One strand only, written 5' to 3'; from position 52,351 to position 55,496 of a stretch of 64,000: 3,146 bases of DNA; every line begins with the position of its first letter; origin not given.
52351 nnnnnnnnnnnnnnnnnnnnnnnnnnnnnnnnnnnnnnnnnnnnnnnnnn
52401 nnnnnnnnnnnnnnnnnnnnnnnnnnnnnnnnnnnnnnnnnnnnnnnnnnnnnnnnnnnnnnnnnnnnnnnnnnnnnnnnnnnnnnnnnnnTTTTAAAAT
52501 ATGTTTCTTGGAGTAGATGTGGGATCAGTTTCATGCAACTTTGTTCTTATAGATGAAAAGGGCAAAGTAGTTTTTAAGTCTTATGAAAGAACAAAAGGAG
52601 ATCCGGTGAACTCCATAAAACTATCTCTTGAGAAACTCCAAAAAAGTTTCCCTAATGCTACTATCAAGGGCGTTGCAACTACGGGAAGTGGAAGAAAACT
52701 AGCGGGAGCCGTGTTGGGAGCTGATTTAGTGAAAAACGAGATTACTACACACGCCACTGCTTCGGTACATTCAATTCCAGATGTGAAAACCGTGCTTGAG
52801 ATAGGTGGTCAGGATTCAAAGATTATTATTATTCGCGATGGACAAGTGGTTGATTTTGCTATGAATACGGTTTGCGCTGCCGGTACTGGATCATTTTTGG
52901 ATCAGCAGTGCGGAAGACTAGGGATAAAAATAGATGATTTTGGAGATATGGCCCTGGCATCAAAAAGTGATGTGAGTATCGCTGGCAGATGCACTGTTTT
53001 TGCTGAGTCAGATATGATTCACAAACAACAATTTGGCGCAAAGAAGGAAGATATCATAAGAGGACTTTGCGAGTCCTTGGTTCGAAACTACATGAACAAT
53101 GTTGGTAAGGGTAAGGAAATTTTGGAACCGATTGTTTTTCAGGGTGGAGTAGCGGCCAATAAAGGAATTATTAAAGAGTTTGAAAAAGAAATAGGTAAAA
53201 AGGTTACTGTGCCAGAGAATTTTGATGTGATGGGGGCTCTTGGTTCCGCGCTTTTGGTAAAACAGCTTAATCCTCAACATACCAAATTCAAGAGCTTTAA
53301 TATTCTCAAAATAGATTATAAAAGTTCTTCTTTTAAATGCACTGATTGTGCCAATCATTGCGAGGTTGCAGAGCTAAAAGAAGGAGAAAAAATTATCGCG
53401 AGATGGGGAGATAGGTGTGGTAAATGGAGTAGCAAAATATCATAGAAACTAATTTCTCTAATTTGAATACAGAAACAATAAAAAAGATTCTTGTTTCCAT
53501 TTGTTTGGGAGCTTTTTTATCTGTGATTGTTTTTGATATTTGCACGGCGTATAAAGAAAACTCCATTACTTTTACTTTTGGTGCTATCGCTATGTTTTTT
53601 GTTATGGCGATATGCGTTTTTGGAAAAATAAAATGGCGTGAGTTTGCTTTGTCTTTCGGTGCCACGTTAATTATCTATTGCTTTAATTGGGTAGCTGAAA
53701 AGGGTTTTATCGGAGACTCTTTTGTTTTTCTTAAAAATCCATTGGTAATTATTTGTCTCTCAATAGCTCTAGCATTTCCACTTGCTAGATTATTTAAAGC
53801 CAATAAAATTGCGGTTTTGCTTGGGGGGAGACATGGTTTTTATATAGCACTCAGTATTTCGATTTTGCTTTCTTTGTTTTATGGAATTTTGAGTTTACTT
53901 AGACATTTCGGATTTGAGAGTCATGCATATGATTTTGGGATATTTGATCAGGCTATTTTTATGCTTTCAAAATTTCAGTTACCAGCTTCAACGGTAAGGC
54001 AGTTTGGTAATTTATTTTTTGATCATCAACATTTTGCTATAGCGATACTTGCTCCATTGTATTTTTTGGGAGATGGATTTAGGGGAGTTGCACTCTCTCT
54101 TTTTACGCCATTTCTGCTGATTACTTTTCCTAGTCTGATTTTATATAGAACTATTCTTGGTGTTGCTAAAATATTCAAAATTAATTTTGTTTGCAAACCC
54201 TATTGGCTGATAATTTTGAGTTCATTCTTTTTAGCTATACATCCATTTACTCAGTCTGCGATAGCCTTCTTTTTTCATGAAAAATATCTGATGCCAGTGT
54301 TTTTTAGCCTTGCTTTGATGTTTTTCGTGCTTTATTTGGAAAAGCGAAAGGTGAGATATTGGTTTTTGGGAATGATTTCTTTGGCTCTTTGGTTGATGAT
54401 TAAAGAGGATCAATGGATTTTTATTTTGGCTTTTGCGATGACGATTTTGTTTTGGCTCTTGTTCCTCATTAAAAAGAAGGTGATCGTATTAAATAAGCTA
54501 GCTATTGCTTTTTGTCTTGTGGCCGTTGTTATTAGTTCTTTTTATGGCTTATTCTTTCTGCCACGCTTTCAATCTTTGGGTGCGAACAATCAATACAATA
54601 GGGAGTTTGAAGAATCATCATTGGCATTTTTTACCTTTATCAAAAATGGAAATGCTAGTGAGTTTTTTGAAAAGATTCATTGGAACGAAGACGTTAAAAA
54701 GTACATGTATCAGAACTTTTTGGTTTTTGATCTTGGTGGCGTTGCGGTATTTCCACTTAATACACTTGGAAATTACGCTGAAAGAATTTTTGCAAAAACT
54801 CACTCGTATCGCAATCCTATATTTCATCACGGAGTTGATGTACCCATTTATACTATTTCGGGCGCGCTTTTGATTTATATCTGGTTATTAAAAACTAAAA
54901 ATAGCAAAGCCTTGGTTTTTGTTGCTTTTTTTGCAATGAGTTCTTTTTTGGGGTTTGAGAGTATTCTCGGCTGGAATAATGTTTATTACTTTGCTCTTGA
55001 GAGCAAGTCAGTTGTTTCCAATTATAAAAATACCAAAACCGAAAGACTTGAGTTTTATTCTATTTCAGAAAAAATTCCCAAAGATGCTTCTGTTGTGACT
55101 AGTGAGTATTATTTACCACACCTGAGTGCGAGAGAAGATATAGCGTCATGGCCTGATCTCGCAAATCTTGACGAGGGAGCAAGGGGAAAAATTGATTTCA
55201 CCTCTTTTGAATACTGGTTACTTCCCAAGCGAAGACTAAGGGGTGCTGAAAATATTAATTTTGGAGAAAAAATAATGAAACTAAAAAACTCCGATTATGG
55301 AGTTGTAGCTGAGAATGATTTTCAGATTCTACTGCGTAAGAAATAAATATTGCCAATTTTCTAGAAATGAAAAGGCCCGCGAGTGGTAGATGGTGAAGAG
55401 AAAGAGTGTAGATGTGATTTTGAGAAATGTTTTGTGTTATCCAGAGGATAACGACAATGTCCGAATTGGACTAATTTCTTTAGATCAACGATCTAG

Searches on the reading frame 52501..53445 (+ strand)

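Call 14: search_protein_families(library=pfam, proteins=[window:52501-53445:+], max_evalue=0.001)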
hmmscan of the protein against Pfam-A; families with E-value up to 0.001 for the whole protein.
window:52501-53445:+ (314 aa): 2 families
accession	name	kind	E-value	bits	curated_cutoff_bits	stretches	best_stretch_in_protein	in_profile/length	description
PF01869.26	BcrAD_BadFG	-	1e-44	153.6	31.5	1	3-252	1-270/271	BadF/BadG/BcrA/BcrD ATPase family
PF07318.18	DUF1464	-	0.00013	21.7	23.5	0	64-251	127-295/327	Protein of unknown function (DUF1464)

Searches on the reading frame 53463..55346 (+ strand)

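Call 14: search_protein_families(library=pfam, proteins=[window:53463-55346:+], max_evalue=0.001)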
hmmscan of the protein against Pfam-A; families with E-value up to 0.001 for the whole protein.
window:53463-55346:+ (627 aa): 1 family
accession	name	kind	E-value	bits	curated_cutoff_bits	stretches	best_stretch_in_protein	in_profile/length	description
PF09852.15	DUF2079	-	1.2e-12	48.1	28.2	1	147-619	1-455/459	Predicted membrane protein (DUF2079)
